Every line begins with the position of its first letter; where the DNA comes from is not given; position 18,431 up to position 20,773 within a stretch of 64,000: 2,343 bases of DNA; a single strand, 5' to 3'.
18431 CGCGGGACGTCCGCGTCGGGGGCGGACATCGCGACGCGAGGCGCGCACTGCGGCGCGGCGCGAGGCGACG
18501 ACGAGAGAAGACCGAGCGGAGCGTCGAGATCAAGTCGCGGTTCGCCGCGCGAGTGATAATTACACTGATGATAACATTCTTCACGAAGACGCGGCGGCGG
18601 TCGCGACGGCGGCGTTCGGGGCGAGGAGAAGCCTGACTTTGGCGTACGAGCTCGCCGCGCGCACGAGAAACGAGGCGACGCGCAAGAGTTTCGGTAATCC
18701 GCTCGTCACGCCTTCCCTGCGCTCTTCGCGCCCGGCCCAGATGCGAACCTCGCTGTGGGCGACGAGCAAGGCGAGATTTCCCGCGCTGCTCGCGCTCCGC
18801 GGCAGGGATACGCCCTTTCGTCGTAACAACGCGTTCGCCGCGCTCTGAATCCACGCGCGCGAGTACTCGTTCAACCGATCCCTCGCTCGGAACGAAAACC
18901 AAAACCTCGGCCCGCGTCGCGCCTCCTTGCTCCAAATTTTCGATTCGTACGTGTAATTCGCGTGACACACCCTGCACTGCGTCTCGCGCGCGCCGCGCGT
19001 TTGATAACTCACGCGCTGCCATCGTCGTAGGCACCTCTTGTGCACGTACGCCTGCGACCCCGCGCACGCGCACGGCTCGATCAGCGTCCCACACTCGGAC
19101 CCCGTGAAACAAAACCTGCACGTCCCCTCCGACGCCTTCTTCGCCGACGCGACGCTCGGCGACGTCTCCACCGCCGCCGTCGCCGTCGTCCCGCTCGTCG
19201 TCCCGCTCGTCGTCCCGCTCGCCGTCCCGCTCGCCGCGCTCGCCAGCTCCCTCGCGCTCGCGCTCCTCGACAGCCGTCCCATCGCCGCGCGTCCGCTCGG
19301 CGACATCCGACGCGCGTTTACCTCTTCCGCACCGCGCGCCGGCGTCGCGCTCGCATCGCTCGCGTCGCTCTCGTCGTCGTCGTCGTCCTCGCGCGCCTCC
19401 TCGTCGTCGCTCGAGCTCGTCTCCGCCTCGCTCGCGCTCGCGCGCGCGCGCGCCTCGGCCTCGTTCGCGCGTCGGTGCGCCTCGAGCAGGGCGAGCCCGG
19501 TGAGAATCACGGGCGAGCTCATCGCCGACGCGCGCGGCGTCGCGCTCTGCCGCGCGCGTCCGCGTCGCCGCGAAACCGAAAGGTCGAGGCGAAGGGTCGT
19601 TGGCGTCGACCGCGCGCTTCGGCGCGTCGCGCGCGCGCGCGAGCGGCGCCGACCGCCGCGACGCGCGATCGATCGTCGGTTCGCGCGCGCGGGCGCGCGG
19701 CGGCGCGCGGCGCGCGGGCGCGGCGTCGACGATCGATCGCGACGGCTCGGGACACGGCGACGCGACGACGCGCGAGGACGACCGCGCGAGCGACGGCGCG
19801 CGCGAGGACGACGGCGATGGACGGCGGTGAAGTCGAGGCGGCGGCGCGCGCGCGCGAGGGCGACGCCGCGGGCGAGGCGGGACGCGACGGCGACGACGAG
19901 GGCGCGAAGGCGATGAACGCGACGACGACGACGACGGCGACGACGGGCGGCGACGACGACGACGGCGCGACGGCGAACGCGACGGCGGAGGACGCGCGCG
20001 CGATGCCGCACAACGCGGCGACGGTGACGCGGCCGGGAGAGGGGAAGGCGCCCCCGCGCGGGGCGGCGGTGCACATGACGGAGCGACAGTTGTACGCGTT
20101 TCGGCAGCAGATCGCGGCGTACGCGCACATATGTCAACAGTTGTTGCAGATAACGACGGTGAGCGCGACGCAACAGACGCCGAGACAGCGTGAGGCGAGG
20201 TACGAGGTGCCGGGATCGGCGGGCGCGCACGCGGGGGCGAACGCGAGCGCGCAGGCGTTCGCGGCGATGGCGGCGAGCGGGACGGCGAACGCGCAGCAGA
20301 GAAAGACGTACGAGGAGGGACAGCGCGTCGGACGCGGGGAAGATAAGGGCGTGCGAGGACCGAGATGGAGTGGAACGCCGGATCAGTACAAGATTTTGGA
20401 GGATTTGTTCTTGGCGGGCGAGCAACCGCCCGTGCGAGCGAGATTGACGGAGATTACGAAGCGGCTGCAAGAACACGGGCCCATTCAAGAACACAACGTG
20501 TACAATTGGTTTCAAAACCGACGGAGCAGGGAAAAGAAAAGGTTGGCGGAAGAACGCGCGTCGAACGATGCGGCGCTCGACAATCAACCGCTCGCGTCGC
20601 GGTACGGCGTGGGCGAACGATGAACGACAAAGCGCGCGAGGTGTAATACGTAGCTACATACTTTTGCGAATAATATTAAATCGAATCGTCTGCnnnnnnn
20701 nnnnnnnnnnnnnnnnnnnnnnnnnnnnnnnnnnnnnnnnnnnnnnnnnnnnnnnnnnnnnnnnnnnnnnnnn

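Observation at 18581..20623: WOX homeobox gene with a QLQ-like motif, divergently paired with a RING-CH gene and buried under long antisense ORFs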

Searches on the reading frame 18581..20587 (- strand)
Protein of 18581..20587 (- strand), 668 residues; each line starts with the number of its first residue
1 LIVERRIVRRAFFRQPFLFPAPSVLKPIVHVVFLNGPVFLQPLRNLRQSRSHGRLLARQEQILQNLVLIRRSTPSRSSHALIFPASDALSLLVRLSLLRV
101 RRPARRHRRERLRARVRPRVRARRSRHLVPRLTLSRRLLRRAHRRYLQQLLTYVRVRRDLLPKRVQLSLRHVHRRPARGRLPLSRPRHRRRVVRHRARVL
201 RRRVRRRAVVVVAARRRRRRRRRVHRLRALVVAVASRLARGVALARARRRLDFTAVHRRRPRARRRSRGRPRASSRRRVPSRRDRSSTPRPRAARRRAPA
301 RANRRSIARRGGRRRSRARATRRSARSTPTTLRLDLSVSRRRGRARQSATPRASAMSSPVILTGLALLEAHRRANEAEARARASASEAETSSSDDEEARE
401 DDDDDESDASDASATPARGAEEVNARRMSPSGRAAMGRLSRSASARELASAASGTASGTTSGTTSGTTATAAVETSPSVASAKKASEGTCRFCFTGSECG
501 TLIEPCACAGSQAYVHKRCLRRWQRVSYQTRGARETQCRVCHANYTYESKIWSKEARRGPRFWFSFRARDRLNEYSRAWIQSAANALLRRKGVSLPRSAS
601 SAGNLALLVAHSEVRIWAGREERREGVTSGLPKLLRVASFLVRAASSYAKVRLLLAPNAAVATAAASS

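Call 3: search_protein_families(library=pfam, max_evalue=1, proteins=[window:18581-20587:-])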
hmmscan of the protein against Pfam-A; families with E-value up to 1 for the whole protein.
window:18581-20587:- (668 aa): 3 families
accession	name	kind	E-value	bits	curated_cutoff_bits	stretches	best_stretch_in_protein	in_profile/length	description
PF12906.13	RINGv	-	9.8e-10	38.9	21.6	1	490-541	1-47/47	RING-variant domain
PF14851.11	FAM176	-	0.067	13.4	31.5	0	375-414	55-94/152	FAM176 family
PF04931.18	DNA_pol_phi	-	0.83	8.2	27.6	0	376-411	627-678/765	DNA polymerase phi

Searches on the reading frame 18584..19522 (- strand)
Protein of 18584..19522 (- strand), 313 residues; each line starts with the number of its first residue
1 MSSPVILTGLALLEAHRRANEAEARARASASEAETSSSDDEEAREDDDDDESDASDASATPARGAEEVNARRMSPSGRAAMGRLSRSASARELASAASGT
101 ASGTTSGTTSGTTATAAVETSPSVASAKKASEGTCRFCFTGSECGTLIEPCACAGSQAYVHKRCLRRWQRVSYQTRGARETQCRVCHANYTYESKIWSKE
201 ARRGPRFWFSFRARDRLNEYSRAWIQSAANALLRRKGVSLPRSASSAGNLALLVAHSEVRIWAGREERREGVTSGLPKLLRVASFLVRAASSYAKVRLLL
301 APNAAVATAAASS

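Call 3: search_protein_families(library=pfam, max_evalue=1, proteins=[window:18584-19522:-])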
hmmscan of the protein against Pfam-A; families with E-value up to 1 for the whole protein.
seq(313 aa): 3 families
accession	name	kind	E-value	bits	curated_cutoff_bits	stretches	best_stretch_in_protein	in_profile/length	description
PF12906.13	RINGv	-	1.4e-10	41.6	21.6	1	135-186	1-47/47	RING-variant domain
PF02724.19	CDC45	-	0.11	11.1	34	1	19-67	121-176/624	CDC45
PF10486.14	PI3K_1B_p101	-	0.75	7.9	23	1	33-122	313-404/861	Phosphoinositide 3-kinase gamma adapter protein p101 subunit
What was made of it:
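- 18581..19522 (-): RING-CH (RINGv) protein gene, 313 aa plus stop. Pfam RINGv PF12906, E=1.4e-10 (call 3).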

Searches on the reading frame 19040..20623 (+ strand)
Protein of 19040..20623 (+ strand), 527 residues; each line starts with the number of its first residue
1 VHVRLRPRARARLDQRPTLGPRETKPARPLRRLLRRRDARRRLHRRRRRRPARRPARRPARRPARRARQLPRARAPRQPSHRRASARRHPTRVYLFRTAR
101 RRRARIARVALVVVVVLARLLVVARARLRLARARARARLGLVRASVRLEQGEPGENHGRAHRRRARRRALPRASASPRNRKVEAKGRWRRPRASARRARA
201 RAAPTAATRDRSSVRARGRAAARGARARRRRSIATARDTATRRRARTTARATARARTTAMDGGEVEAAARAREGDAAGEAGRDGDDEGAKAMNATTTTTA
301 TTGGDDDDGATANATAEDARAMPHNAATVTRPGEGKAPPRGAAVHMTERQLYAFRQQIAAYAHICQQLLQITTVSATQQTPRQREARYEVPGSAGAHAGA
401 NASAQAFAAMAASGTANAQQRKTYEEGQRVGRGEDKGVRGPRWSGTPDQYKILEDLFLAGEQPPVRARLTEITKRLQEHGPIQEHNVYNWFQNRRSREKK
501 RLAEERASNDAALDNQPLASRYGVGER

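Call 3: search_protein_families(library=pfam, max_evalue=1, proteins=[window:19040-20623:+])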
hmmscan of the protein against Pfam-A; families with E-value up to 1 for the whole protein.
window:19040-20623:+ (527 aa): 1 family
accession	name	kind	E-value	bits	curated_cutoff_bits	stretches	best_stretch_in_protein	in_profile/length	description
PF00046.35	Homeodomain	-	3.4e-11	43.2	22.9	1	439-500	1-57/57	Homeodomain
